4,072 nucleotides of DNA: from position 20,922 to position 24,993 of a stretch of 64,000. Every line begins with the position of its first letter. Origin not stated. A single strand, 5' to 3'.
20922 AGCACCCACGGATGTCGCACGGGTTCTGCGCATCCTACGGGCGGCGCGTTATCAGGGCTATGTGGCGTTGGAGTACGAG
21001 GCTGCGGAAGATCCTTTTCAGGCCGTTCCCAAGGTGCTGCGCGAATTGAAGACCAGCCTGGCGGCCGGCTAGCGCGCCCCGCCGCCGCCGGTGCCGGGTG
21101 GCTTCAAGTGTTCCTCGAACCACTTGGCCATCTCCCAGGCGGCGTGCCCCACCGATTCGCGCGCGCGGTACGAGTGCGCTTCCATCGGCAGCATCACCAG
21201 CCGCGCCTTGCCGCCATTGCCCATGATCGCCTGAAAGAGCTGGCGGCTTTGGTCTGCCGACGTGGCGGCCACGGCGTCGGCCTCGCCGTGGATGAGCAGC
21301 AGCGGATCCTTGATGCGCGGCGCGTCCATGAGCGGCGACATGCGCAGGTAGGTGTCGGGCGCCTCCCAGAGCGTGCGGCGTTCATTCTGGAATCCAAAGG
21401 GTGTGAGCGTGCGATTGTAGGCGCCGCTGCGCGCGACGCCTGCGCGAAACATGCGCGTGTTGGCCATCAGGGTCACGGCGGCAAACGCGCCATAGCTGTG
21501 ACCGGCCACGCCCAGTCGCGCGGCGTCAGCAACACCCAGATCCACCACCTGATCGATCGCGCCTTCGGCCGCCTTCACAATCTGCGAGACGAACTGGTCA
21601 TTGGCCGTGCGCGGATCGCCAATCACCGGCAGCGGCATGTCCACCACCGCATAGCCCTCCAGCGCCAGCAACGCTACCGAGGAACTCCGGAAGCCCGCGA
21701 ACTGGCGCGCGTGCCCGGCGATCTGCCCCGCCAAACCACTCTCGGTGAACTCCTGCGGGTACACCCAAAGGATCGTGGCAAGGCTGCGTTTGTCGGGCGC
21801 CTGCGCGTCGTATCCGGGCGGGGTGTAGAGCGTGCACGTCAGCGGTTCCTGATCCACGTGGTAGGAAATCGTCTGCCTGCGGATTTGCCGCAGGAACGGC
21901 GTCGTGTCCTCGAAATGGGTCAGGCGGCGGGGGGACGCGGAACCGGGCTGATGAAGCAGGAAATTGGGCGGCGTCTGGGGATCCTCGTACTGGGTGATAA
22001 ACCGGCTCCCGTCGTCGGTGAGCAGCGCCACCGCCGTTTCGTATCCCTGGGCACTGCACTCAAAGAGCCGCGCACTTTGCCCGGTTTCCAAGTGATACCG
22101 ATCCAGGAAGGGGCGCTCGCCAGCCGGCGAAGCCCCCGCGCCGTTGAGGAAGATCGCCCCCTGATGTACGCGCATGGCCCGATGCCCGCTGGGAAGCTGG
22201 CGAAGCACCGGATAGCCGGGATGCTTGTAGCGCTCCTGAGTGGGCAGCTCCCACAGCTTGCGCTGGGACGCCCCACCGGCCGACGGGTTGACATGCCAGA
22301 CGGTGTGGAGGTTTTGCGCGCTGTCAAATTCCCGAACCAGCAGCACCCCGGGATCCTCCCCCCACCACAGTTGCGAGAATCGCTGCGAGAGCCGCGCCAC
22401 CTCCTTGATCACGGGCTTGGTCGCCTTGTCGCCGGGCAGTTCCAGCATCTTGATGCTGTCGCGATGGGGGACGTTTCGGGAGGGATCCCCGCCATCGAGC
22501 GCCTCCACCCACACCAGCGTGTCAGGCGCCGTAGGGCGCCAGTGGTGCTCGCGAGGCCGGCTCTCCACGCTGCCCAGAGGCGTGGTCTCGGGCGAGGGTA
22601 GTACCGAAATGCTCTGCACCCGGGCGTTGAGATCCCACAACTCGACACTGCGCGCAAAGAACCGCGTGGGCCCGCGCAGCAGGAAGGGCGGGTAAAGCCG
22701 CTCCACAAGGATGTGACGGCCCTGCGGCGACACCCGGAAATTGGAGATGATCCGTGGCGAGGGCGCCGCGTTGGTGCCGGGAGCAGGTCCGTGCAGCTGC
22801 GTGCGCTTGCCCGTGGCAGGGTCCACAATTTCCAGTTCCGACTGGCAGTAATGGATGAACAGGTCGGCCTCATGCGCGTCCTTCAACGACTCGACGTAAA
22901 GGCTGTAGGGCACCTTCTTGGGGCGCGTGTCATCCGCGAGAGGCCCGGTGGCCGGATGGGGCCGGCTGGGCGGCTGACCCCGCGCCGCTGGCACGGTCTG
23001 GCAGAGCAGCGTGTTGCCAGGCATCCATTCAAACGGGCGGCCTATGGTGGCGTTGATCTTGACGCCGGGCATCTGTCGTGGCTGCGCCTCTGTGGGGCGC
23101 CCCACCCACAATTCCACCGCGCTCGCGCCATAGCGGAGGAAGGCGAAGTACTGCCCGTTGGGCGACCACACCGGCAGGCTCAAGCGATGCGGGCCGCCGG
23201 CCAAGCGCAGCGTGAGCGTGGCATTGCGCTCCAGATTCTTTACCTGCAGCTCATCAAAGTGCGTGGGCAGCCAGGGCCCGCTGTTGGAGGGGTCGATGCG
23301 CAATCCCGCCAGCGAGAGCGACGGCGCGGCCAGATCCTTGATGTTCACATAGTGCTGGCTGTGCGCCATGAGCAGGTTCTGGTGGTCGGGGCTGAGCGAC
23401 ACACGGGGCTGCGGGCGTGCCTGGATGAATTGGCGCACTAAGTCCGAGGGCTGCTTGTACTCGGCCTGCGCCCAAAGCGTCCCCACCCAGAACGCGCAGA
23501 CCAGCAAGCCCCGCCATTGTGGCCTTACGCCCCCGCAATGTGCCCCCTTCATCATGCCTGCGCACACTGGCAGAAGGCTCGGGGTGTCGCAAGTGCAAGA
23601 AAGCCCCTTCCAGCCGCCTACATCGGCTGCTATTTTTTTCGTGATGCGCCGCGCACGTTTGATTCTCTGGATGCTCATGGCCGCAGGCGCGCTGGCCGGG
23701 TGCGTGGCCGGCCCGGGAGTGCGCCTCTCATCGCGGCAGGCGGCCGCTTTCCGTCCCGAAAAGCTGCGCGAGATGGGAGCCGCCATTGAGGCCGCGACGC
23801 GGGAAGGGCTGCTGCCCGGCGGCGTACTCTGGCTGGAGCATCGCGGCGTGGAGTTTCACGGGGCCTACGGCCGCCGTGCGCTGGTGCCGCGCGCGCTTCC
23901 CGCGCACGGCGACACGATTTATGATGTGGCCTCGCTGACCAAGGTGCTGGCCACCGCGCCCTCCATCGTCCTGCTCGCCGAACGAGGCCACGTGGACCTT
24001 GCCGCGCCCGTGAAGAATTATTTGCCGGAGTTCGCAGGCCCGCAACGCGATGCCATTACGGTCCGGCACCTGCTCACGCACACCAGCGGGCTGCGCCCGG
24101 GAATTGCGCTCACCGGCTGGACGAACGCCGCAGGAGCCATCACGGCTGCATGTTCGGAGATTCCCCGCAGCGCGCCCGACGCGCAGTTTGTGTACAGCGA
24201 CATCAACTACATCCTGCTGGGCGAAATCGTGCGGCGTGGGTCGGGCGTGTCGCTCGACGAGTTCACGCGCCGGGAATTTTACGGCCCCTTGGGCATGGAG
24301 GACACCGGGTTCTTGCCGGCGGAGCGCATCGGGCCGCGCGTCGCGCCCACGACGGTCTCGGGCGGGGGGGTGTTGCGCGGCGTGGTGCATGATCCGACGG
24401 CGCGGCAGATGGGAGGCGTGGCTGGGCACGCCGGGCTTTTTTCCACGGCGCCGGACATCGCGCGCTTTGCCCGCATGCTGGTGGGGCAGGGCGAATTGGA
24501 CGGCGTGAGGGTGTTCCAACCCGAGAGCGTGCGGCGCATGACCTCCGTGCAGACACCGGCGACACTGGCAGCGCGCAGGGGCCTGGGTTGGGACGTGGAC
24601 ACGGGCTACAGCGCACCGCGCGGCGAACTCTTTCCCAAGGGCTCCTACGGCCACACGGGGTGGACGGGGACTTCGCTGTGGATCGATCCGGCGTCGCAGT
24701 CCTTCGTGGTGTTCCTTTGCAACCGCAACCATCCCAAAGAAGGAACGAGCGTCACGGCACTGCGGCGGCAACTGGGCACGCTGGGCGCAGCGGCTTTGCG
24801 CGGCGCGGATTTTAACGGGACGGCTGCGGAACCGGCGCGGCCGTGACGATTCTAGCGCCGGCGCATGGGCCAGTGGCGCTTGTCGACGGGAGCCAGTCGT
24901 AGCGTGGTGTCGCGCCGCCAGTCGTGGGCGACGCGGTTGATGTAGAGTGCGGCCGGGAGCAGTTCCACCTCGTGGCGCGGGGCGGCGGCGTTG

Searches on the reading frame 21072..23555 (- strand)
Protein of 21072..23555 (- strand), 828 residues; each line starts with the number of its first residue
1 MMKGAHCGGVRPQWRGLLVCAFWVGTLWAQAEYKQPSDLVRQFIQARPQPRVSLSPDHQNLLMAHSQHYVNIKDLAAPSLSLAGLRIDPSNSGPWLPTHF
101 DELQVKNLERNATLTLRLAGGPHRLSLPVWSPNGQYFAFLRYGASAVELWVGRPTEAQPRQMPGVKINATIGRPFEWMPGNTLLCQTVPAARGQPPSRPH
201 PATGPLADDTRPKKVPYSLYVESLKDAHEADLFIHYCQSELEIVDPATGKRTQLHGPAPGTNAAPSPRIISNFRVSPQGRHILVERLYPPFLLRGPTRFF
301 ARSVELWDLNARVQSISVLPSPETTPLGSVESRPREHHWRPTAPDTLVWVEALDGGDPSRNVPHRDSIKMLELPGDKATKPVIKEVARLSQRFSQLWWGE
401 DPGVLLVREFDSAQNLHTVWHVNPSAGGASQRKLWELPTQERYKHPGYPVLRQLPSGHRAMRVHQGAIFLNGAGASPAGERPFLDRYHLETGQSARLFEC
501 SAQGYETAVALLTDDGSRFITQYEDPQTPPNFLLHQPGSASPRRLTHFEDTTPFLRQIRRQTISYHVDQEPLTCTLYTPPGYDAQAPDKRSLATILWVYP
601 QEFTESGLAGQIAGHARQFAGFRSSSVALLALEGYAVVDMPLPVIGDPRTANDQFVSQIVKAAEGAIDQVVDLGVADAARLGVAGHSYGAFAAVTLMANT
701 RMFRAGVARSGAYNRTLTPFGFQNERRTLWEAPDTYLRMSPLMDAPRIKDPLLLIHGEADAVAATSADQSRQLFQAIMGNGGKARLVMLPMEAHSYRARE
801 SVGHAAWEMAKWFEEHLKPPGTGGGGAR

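Call 82: find_encoding_contigs(protein=window:21072-23555:-, flank=10000, max_places=1)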
Protein window:21072-23555:- (828 aa): 7 contigs read that carry it; 1 place shown.
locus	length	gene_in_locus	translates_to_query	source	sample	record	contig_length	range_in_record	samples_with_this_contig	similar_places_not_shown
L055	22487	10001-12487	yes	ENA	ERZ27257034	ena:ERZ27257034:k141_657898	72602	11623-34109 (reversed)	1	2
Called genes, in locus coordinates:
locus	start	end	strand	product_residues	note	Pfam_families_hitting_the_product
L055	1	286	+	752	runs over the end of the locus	-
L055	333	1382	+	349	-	PF12006:DUF3500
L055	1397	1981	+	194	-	-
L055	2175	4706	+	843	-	PF13472:Lipase_GDSL_2, PF23500:DUF7133, PF13646:HEAT_2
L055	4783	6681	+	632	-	PF00127:Copper-bind, PF00034:Cytochrom_C (weak)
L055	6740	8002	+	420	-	PF16930:Porin_5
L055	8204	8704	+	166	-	-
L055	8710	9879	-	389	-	PF00144:Beta-lactamase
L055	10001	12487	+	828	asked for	PF00326:Peptidase_S9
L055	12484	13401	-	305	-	PF01261:AP_endonuc_2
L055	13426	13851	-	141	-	PF06133:Com_YlbF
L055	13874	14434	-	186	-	PF01765:RRF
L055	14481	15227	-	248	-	PF00696:AA_kinase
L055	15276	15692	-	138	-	PF07719:TPR_2 (faint)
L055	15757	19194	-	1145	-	PF17757:UvrB_inter, PF02559:CarD_TRCF_RID, PF00270:DEAD, PF00271:Helicase_C, PF03461:TRCF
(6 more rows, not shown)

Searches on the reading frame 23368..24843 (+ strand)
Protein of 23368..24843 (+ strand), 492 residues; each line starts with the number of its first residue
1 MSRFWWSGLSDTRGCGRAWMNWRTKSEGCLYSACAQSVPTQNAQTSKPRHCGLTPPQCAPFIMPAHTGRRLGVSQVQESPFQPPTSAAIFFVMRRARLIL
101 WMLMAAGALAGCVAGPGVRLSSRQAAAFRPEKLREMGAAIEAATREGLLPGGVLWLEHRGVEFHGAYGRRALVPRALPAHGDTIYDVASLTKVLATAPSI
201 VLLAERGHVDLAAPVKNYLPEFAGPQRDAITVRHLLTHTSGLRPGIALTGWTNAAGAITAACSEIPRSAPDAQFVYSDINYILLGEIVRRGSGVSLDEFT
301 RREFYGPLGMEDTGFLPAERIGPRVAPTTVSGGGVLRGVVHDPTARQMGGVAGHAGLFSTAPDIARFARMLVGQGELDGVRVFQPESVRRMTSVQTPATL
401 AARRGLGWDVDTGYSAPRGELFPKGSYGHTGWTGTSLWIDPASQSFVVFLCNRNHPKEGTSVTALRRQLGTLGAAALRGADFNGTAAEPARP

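Call 81: find_encoding_contigs(protein=window:23368-24843:+, flank=10000, max_places=1)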
Protein window:23368-24843:+ (492 aa): no gene with exactly this product is on record in the collection.
